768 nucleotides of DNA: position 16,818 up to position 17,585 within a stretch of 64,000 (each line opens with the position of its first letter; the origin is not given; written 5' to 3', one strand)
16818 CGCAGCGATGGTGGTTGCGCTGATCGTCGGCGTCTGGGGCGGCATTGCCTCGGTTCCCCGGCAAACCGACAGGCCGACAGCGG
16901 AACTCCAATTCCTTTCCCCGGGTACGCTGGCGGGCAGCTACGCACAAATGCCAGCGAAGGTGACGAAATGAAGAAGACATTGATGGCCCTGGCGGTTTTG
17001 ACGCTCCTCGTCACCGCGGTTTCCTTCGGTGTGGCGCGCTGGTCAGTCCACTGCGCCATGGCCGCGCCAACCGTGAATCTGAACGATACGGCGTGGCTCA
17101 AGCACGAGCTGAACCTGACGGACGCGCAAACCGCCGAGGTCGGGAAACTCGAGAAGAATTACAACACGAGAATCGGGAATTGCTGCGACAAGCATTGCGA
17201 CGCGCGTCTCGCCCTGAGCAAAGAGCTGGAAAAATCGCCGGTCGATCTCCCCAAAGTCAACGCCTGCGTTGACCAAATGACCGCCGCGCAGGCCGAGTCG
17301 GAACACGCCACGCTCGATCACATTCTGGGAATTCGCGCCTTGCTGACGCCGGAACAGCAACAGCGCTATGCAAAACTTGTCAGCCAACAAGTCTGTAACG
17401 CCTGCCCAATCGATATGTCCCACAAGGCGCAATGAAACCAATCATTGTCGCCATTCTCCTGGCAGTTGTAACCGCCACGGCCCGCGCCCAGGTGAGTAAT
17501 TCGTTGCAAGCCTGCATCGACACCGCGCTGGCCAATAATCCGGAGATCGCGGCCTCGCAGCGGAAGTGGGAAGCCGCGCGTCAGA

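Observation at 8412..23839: Copper-efflux supercluster governed by an ECF sigma / anti-sigma / CpxP-like module instead of a CusRS two-component system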

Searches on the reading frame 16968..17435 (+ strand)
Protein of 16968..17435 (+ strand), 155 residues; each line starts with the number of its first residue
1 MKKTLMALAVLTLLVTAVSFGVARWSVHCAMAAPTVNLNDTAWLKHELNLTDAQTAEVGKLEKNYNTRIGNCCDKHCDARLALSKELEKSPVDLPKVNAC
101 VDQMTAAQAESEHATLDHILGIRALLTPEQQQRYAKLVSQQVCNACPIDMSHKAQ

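Call 9: search_solved_structures(query=window:16968-17435:+, max_evalue=10, show_alignments=3)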
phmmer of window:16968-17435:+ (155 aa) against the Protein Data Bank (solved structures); distinct sequences matched with E-value up to 10: 8.
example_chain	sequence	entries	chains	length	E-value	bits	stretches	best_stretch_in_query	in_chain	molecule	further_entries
4clv_A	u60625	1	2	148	0.00087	22.7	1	7-138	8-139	NICKEL-COBALT-CADMIUM RESISTANCE PROTEIN NCCX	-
2y39_A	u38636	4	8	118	0.0011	22.4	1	46-138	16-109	NICKEL AND COBALT RESISTANCE PROTEIN CNRR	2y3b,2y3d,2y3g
2y3h_A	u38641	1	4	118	0.0012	22.3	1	46-138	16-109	NICKEL AND COBALT RESISTANCE PROTEIN CNRR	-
3epv_A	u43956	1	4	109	0.0012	22.2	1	49-138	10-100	Nickel and cobalt resistance protein cnrR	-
3zg1_A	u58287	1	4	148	0.0016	21.8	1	39-138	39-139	NICKEL AND COBALT RESISTANCE PROTEIN CNRR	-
4wwf_A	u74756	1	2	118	0.0021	21.4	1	46-138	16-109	Nickel and cobalt resistance protein CnrR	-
4wwb_A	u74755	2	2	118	0.0033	20.8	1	46-137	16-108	Nickel and cobalt resistance protein CnrR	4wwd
7a0h_A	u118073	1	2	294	0.17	15.2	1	20-76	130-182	F-actin-capping protein subunit alpha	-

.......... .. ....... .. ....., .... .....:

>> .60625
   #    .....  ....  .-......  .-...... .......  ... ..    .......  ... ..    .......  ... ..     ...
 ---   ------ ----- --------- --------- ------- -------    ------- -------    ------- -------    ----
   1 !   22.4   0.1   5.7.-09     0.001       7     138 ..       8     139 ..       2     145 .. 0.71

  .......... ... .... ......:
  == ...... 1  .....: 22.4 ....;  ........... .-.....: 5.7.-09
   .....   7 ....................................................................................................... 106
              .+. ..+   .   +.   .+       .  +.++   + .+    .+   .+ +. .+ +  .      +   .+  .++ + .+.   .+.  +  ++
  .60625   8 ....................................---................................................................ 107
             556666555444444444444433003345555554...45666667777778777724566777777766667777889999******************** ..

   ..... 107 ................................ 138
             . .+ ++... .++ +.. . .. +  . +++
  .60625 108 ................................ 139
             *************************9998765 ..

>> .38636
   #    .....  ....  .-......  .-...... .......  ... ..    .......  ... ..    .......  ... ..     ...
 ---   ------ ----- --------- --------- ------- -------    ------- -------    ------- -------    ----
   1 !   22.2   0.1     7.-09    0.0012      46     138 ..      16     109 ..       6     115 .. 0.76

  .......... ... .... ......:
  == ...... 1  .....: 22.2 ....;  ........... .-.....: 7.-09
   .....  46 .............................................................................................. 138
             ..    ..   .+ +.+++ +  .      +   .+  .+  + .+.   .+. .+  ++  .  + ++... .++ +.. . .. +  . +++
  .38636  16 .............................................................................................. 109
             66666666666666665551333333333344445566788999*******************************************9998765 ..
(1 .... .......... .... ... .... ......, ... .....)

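Call 11: search_protein_families(library=ncbifam, proteins=[window:16968-17435:+], max_evalue=0.01)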
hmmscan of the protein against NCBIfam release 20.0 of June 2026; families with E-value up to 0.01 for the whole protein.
window:16968-17435:+ (155 aa): 3 families
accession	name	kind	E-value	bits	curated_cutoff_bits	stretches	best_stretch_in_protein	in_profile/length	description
NF007769.1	PRK10455.1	equivalog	8.4e-06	26.1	174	1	45-137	54-143/160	ATP-independent periplasmic protein-refolding chaperone Spy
NF009391.0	PRK12750.1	equivalog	2.7e-05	24.2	148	1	2-152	5-162/170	CpxP family protein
NF008584.2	PRK11546.1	equivalog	0.0051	17.1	200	0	16-107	10-101/145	zinc resistance sensor/chaperone ZraP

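Call 12: find_homologous_proteins(query=window:16968-17435:+, max_evalue=0.001)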
Query window:16968-17435:+ (155 aa): 77 proteins with E <= 0.001 among 142 candidates.
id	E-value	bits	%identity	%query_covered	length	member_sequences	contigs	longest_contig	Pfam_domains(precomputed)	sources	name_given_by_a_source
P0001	2.6e-93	328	97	100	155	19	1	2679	PF13801.12,PF07813.18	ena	-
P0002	1.4e-89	315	92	100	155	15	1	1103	PF13801.12,PF07813.18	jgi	jgi:Spy/CpxP family protein refolding chaperone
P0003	2.4e-88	311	92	100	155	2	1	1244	PF13801.12,PF07813.18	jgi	jgi:Spy/CpxP family protein refolding chaperone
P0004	5.6e-76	271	82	99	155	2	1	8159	PF13801.12,PF07813.18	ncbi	-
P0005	1.1e-72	261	79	100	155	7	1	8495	PF13801.12,PF07813.18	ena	-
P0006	2.3e-65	237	70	99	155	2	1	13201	PF13801.12,PF07813.18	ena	-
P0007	1.2e-62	228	68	100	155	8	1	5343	PF13801.12,PF07813.18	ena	-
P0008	4.1e-61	223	72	95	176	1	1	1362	PF13801.12,PF07813.18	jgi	jgi:Spy/CpxP family protein refolding chaperone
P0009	8.3e-60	219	66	99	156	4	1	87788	PF13801.12,PF07813.18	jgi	jgi:Spy/CpxP family protein refolding chaperone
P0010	1.3e-59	218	88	73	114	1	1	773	-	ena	-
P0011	1.2e-57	212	65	99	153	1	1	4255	PF13801.12,PF07813.18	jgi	jgi:Spy/CpxP family protein refolding chaperone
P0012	5.7e-57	210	65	99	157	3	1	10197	PF13801.12,PF07813.18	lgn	-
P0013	6.1e-57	210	66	98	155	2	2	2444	PF13801.12,PF07813.18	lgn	-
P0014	5.3e-56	207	65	99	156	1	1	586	PF13801.12,PF07813.18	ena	-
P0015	8.5e-56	206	66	99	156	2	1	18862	PF13801.12,PF07813.18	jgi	jgi:Spy/CpxP family protein refolding chaperone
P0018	3.3e-55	204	60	100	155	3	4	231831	PF13801.12,PF07813.18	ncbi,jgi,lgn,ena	ncbi:MAG: Spy/CpxP family protein refolding chaperone [Verrucomicrobiia bacterium]|jgi:Spy/CpxP fami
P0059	9.7e-42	160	53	93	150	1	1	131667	PF13801.12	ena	-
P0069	2.3e-33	133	49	97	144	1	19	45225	PF07813.18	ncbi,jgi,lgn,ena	-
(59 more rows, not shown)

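Call 14: find_encoding_contigs(protein=P0018, flank=9000, max_places=2)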
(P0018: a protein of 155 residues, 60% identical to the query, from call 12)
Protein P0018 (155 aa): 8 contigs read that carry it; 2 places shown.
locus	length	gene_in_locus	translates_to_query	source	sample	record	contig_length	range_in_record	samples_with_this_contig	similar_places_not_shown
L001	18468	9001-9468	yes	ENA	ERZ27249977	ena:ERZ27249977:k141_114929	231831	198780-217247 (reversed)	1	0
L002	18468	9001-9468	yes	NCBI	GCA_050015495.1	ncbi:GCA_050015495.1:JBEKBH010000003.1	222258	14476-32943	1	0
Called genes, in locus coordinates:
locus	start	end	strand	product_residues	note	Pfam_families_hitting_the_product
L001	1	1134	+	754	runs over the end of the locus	PF00708:Acylphosphatase, PF07503:zf-HYPF, PF01300:Sua5_yciO_yrdC, PF17788:HypF_C, PF22521:HypF_C_2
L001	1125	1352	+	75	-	PF01455:HupF_HypC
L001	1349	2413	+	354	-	PF01924:HypD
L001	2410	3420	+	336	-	PF00586:AIRS, PF02769:AIRS_C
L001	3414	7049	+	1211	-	PF01855:POR_N, PF17147:PFOR_II, PF01558:POR, PF10371:EKR, PF12838:Fer4_7, PF13183:Fer4_8, PF13237:Fer4_10, PF13484:Fer4_16, +8 more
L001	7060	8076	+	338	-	PF01180:DHO_dh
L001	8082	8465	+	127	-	-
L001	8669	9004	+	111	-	-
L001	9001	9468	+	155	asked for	PF13801:Metal_resist, PF07813:LTXXQ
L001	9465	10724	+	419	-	PF02321:OEP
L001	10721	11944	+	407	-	PF25919:BSH_CusB, PF25973:BSH_CzcB, PF25869:3HB_CusB, PF25954:Beta-barrel_RND_2, PF25975:CzcB_C (faint), PF25989:YknX_C (weak)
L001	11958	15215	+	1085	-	PF00873:ACR_tran, PF03176:MMPL (faint), PF00873:ACR_tran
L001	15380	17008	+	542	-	-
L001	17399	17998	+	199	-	PF14487:DarT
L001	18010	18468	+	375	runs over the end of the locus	PF01661:Macro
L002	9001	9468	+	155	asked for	PF13801:Metal_resist, PF07813:LTXXQ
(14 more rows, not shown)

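Call 15: find_encoding_contigs(protein=P0059, flank=9000, max_places=2)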
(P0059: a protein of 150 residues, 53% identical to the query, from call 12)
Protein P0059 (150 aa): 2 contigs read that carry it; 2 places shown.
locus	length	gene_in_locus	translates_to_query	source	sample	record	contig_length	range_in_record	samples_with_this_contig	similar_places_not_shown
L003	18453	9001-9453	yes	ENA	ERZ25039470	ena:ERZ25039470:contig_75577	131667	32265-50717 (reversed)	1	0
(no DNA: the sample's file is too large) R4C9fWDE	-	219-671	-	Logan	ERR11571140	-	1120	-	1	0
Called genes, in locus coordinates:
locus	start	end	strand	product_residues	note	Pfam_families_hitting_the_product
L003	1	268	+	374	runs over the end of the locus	PF06144:DNA_pol3_delta (weak), PF21694:DNA_pol3_delta_C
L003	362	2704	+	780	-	PF09990:DUF2231, PF19335:HMBD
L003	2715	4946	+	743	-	PF04945:YHS, PF19335:HMBD, PF00122:E1-E2_ATPase, PF00702:Hydrolase, PF08282:Hydrolase_3 (faint)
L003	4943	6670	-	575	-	PF11412:DsbD_N (weak), PF02683:DsbD_TM, PF13386:DsbD_2 (weak), PF03190:Thioredox_DsbH (weak), PF00085:Thioredoxin, PF13098:Thioredoxin_2, PF13899:Thioredoxin_7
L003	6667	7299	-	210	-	PF00578:AhpC-TSA, PF08534:Redoxin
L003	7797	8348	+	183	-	PF07638:Sigma70_ECF (faint), PF04542:Sigma70_r2, PF08281:Sigma70_r4_2, PF04545:Sigma70_r4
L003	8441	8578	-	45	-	-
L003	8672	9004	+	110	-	-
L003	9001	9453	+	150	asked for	PF13801:Metal_resist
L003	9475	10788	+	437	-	PF02321:OEP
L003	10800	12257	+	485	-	PF19335:HMBD, PF25869:3HB_CusB (faint), PF25919:BSH_CusB, PF25954:Beta-barrel_RND_2, PF25989:YknX_C (weak)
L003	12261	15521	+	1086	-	PF00873:ACR_tran, PF03176:MMPL (faint), PF00873:ACR_tran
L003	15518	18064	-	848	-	PF25174:Beta-prop_THOC3 (faint), PF08450:SGL (faint), PF22494:choice_anch_I (faint), PF10282:Lactonase, PF04185:Phosphoesterase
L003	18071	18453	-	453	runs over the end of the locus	PF07690:MFS_1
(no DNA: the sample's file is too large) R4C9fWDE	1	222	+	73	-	?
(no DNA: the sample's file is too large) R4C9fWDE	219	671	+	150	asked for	PF13801:Metal_resist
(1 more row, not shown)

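Call 16: find_encoding_contigs(protein=P0069, flank=9000, max_places=2)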
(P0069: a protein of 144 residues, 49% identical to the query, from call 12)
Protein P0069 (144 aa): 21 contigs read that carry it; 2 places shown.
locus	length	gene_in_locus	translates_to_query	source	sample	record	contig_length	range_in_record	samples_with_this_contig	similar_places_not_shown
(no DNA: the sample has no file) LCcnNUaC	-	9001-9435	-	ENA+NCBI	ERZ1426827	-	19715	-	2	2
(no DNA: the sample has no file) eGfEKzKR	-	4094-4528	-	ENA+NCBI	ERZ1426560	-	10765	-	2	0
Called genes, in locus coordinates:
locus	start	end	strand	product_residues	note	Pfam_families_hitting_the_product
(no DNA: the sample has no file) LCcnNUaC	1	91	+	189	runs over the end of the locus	PF20466:MmeI_TRD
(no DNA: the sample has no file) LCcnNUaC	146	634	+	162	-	PF13664:DUF4149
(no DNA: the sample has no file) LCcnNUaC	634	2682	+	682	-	PF00089:Trypsin, PF13365:Trypsin_2, PF13180:PDZ_2 (weak), PF17820:PDZ_6 (weak), PF00595:PDZ (weak), PF13180:PDZ_2, PF17820:PDZ_6, PF00595:PDZ (weak), +2 more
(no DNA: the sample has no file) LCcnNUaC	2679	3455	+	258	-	PF13365:Trypsin_2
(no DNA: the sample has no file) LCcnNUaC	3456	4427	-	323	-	PF04015:DUF362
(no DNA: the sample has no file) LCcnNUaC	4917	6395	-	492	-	PF07498:Rho_N, PF07497:Rho_RNA_bind, PF00006:ATP-synt_ab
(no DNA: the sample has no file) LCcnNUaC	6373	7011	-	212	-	PF01121:CoaE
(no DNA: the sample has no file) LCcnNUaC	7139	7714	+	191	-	PF00156:Pribosyltran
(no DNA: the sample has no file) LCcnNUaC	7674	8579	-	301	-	PF00483:NTP_transferase, PF12804:NTP_transf_3 (weak)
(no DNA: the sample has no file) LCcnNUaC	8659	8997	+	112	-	-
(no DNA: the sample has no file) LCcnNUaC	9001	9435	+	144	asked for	PF07813:LTXXQ (weak)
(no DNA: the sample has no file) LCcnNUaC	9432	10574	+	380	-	PF19335:HMBD, PF25919:BSH_CusB, PF25973:BSH_CzcB, PF25975:CzcB_C (faint), PF25869:3HB_CusB (weak), PF25954:Beta-barrel_RND_2, PF25989:YknX_C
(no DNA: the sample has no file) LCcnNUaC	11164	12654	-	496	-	PF01229:Glyco_hydro_39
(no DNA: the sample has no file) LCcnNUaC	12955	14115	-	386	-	PF00150:Cellulase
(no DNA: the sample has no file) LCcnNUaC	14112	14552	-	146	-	?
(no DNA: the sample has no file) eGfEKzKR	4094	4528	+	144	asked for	PF07813:LTXXQ (weak)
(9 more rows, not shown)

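Call 17: find_related_loci(query=A1, collection=genome_contigs, flank=10000)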
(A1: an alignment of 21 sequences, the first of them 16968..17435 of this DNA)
Query A1 (155 aa) in genome_contigs; peptide patterns used: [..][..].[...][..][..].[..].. (x = any residue, [..] = any of these).
52 stretches matched a pattern; 23 encode a relative of the query (tblastn E <= 1e-3); 23 distinct loci.
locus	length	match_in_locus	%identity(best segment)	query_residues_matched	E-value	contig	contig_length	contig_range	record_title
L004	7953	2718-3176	82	1-153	2e-83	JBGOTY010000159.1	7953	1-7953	MAG: Verrucomicrobiia bacterium isolate OBJ_0618_7090110_151 k141_7331080_length_7953_cov_12.6381, whole genome shotgun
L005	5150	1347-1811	63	1-155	7e-64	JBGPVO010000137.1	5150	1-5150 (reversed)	MAG: Verrucomicrobiia bacterium isolate OBJ1_062018_110_14 k141_336032_length_5150_cov_9.4496, whole genome shotgun sequ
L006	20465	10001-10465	60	1-155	9e-62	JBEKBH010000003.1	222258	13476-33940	MAG: Verrucomicrobiia bacterium isolate SPRUCE 131 SPRUCE_131_3, whole genome shotgun sequence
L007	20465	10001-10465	59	1-155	3e-61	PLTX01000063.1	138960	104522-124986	MAG: Verrucomicrobia bacterium isolate bog_1451 73.20120700_S1D.122_contig_2555, whole genome shotgun sequence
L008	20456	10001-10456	63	1-152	5e-61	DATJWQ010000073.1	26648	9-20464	MAG TPA_asm: Verrucomicrobiia bacterium isolate SMAG_U15103 k141_727052, whole genome shotgun sequence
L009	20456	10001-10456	59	1-152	2e-60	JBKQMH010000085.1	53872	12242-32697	MAG: Verrucomicrobiia bacterium isolate CRr3G3H3I__bin_98 CRr3G3H3I_000000124593, whole genome shotgun sequence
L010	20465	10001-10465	59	1-155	3e-60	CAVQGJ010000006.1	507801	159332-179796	MAG: uncultured Verrucomicrobiae bacterium isolate MFD05512.bin.2.136 genome assembly, contig: contig_22410, whole genom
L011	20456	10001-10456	59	1-152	3e-60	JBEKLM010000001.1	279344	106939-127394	MAG: Verrucomicrobiia bacterium isolate SPRUCE 370 SPRUCE_370_1, whole genome shotgun sequence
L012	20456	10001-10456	62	1-152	1e-59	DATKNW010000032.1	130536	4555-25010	MAG TPA_asm: Verrucomicrobiia bacterium isolate SMAG_U14747 k141_513941, whole genome shotgun sequence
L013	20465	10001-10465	57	1-155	2e-59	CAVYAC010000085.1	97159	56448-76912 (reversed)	MAG: uncultured Verrucomicrobiae bacterium isolate MFD01223.bin.2.30 genome assembly, contig: contig_3000, whole genome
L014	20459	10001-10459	60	1-153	1e-57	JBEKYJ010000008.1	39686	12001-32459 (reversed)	MAG: Verrucomicrobiia bacterium isolate SPRUCE 672 SPRUCE_672_8, whole genome shotgun sequence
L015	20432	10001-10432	57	1-144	7e-50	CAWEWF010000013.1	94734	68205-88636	MAG: uncultured Verrucomicrobiae bacterium isolate MFD03346.bin.1.96 genome assembly, contig: contig_7466, whole genome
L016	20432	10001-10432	50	1-144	3e-41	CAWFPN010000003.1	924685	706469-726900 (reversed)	MAG: uncultured Verrucomicrobiae bacterium isolate MFD01689.bin.2.73 genome assembly, contig: contig_34219, whole genome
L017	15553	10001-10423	49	1-150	1e-40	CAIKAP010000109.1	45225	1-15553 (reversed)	MAG: uncultured Verrucomicrobia bacterium isolate AM-2014_bin-2847 genome assembly, contig: bin-2847:109/242, whole geno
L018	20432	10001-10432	47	1-144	2e-39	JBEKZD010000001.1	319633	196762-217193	MAG: Verrucomicrobiia bacterium isolate SPRUCE 690 SPRUCE_690_1, whole genome shotgun sequence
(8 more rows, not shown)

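Call 65: predict_structure(alignment_id=A1)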
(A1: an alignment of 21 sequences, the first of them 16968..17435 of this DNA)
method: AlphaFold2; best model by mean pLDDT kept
length: 155 residues; sequences in the alignment: 21
mean_pLDDT: 88.9   pTM: 0.69
mean pLDDT of the five models: 88.9, 88.1, 85.7, 84.1, 82.6
residues with pLDDT >= 90: 106; 70-90: 27; 50-70: 21; < 50: 1
segments of 3 or more residues with pLDDT < 50: none
pLDDT, mean of each block of 10 residues (from residue 1): 85 90 76 73 96 98 96 96 98 98 97 96 98 93 61 51
secondary structure, 60 per line:
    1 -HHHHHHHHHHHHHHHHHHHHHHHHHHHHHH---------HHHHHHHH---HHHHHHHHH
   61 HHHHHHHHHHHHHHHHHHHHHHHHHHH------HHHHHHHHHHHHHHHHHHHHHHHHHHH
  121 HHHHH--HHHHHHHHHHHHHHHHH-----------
elements in order: H2-31 H41-48 H52-87 H94-125 H128-144

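Call 69: fold_search(model_id=the predicted structure, library=pdb)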
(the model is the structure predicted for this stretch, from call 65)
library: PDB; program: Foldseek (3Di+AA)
matches with E <= 10: 553; with E <= 0.001: 1
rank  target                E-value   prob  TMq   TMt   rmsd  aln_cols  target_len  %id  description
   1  2y3b                  6.9e-04  1.00  0.56  0.75   3.3       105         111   21  Co-bound form of Cupriavidus metallidurans CH34 CnrXs (released 2011-03-30)
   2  2y39                  1.0e-03  1.00  0.57  0.78   2.6       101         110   22  Ni-bound form of Cupriavidus metallidurans CH34 CnrXs (released 2011-03-30)
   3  3epv_A                1.0e-03  1.00  0.57  0.78   3.0       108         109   21  X-ray Structure of the Metal-sensor CnrX in both the Apo- and Copper-bound Forms (released 2008-11-25)
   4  2y3d_A                1.5e-03  1.00  0.59  0.80   2.5       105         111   23  Zn-bound form of Cupriavidus metallidurans CH34 CnrXs (released 2011-03-30)
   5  4wwf_A                1.5e-03  1.00  0.56  0.75   3.8       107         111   22  High-resolution structure of two Ni-bound forms of the M123C mutant of C. metallidurans CnrXs (released 2015-02-11)
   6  2y3h_B                1.6e-03  1.00  0.55  0.75   3.6       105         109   21  E63Q mutant of Cupriavidus metallidurans CH34 CnrXs (released 2011-03-30)
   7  4wwb                  1.7e-03  1.00  0.57  0.77   2.6       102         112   20  High-resolution structure of the Ni-bound form of the Y135F mutant of C. metallidurans CnrXs (released 2015-02-11)
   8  2y3h_C                1.7e-03  1.00  0.57  0.79   3.3       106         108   21  E63Q mutant of Cupriavidus metallidurans CH34 CnrXs (released 2011-03-30)
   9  2y3h_D                1.8e-03  1.00  0.57  0.80   3.2       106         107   21  E63Q mutant of Cupriavidus metallidurans CH34 CnrXs (released 2011-03-30)
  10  2y3h_A                2.3e-03  1.00  0.55  0.75   3.5       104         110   21  E63Q mutant of Cupriavidus metallidurans CH34 CnrXs (released 2011-03-30)
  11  3epv_C                2.4e-03  1.00  0.55  0.78   3.5       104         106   22  X-ray Structure of the Metal-sensor CnrX in both the Apo- and Copper-bound Forms (released 2008-11-25)
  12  3zg1_D                3.0e-03  1.00  0.56  0.77   3.5       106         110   22  NI-BOUND FORM OF M123A MUTANT OF CUPRIAVIDUS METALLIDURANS CH34 CNRXS (released 2013-10-23)
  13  4wwf_B                3.5e-03  1.00  0.58  0.82   3.3       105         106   23  High-resolution structure of two Ni-bound forms of the M123C mutant of C. metallidurans CnrXs (released 2015-02-11)
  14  3zg1_A                4.4e-03  1.00  0.56  0.77   3.6       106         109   23  NI-BOUND FORM OF M123A MUTANT OF CUPRIAVIDUS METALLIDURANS CH34 CNRXS (released 2013-10-23)
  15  4clv_A                5.2e-03  1.00  0.53  0.57   3.3       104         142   22  Crystal Structure of dodecylphosphocholine-solubilized NccX from Cupriavidus metallidurans 31A (released 2014-10-01)
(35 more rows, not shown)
